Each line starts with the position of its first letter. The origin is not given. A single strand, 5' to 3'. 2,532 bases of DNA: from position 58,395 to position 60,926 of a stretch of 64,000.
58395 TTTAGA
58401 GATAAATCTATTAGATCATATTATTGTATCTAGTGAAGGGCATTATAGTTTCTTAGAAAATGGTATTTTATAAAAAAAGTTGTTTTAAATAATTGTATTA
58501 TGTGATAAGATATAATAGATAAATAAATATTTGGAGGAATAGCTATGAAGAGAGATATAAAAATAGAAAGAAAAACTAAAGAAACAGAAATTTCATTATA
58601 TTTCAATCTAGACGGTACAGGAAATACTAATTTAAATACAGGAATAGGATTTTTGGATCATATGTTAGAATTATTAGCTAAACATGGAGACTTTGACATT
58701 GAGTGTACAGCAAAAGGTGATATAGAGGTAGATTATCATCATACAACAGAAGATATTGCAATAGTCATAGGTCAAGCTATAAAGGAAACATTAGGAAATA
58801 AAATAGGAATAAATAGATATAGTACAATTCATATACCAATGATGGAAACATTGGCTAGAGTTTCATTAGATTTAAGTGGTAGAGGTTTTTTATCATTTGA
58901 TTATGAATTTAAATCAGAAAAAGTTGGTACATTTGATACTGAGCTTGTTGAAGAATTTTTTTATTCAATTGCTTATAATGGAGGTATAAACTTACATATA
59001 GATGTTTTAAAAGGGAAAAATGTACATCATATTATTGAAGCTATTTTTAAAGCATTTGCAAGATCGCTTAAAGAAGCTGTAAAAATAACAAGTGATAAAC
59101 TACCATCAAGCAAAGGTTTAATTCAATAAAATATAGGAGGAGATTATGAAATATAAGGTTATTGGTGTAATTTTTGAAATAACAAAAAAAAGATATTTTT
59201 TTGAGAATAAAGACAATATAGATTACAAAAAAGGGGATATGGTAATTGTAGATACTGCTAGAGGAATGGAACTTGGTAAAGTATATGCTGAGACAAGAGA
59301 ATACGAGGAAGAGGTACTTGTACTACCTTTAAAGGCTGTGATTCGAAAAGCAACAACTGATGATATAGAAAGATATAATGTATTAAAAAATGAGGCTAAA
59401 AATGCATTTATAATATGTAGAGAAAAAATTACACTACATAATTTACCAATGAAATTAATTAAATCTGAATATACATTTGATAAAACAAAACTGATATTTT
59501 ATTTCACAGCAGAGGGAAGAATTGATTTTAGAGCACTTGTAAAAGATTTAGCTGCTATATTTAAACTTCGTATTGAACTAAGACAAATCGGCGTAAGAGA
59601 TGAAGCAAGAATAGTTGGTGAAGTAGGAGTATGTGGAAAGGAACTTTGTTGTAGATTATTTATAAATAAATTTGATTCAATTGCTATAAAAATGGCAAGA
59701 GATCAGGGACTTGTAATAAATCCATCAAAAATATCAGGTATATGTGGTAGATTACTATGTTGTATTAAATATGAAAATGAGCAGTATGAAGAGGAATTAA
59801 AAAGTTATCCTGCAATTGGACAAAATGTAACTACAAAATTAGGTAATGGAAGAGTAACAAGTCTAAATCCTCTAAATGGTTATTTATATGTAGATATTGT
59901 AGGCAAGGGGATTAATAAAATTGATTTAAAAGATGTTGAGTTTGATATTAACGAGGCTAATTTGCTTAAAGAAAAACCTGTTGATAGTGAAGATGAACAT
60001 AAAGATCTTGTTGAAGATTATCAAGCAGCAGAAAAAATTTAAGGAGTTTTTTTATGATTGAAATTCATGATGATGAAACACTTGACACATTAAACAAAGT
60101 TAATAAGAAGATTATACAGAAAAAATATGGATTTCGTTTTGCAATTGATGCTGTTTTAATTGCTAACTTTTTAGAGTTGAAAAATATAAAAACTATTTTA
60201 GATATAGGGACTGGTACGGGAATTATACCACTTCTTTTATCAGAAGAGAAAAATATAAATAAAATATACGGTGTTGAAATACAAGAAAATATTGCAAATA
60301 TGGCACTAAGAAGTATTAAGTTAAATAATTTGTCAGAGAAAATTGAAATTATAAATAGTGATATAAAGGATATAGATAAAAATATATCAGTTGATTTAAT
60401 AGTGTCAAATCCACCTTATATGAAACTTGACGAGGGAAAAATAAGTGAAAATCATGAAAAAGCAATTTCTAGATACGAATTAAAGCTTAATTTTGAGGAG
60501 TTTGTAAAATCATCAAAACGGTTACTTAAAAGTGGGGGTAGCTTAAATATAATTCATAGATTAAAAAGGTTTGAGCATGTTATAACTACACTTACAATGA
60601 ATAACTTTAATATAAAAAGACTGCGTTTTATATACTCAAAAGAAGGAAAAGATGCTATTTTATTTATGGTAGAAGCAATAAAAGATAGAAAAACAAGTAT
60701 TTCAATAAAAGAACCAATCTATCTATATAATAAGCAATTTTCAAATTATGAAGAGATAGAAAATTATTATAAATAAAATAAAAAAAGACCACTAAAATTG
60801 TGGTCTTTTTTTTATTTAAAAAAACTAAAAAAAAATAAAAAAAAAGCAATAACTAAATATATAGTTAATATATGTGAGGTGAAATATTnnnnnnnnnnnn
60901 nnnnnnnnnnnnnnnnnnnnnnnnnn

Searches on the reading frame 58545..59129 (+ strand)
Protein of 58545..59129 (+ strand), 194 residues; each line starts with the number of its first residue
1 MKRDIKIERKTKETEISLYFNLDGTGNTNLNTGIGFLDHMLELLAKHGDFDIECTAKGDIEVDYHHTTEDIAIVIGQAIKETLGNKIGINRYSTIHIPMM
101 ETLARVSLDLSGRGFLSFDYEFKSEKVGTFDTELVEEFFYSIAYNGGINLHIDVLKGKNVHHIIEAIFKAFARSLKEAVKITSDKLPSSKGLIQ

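Call 22: search_protein_families(library=pfam, proteins=[window:58545-59129:+], max_evalue=0.00001)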
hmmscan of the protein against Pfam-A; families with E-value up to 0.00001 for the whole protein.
window:58545-59129:+ (194 aa): 1 family
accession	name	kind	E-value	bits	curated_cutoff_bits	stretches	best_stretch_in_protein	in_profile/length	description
PF00475.24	IGPD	-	2.3e-63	213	27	1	32-175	1-144/144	Imidazoleglycerol-phosphate dehydratase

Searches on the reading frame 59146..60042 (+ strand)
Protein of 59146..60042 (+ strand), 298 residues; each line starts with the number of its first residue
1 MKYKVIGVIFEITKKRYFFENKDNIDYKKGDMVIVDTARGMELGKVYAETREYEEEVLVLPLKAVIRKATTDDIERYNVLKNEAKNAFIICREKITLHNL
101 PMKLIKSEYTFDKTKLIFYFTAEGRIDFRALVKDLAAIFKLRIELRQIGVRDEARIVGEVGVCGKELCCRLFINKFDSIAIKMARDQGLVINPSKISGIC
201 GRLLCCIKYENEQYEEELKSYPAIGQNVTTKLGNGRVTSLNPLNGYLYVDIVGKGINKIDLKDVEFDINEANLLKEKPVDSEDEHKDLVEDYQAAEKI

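Call 22: search_protein_families(library=pfam, proteins=[window:59146-60042:+], max_evalue=0.00001)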
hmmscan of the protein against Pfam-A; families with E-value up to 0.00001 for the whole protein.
window:59146-60042:+ (298 aa): 1 family
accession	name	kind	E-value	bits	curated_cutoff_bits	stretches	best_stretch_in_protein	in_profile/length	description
PF04468.17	PSP1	-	1.7e-35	121.6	27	1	63-148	1-86/86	PSP1 C-terminal conserved region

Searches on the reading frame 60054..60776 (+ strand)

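Call 22: search_protein_families(library=pfam, proteins=[window:60054-60776:+], max_evalue=0.00001)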
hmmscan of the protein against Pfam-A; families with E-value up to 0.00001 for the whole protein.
window:60054-60776:+ (240 aa): 11 families
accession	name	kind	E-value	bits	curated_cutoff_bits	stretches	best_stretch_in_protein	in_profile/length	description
PF05175.20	MTS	-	2.5e-14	53.7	23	1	35-170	22-142/170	Methyltransferase small domain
PF01170.24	UPF0020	-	4.5e-08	33.5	22.3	1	65-188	73-187/197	RMKL-like, methyltransferase domain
PF02475.24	TRM5-TYW2_MTfase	-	1.1e-07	32.4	28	1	45-122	37-114/164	TRM5/TYW2 methyltransferase domain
PF13649.12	Methyltransf_25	-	1.7e-07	32.2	27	1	48-119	1-71/97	Methyltransferase domain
PF12847.13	Methyltransf_18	-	2.1e-07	31.5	27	1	43-117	13-87/151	Methyltransferase domain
PF07669.17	Eco57I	-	2.7e-07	31.3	25.3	1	65-174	31-140/171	Eco57I restriction-modification methylase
PF13847.12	Methyltransf_31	-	4.7e-07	30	27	1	46-166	5-109/145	Methyltransferase domain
PF08241.18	Methyltransf_11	-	1.3e-06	29.4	21.2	0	49-164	1-93/95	Methyltransferase domain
PF06325.19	PrmA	-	2.6e-06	27.6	22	1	43-119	160-233/296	Ribosomal protein L11 methyltransferase (PrmA)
PF02353.26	CMAS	-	3.3e-06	27.1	27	0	36-164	54-162/273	Mycolic acid cyclopropane synthetase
PF02384.22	N6_Mtase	-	4.7e-06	26.6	20.4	1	35-133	37-147/311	N-6 DNA Methylase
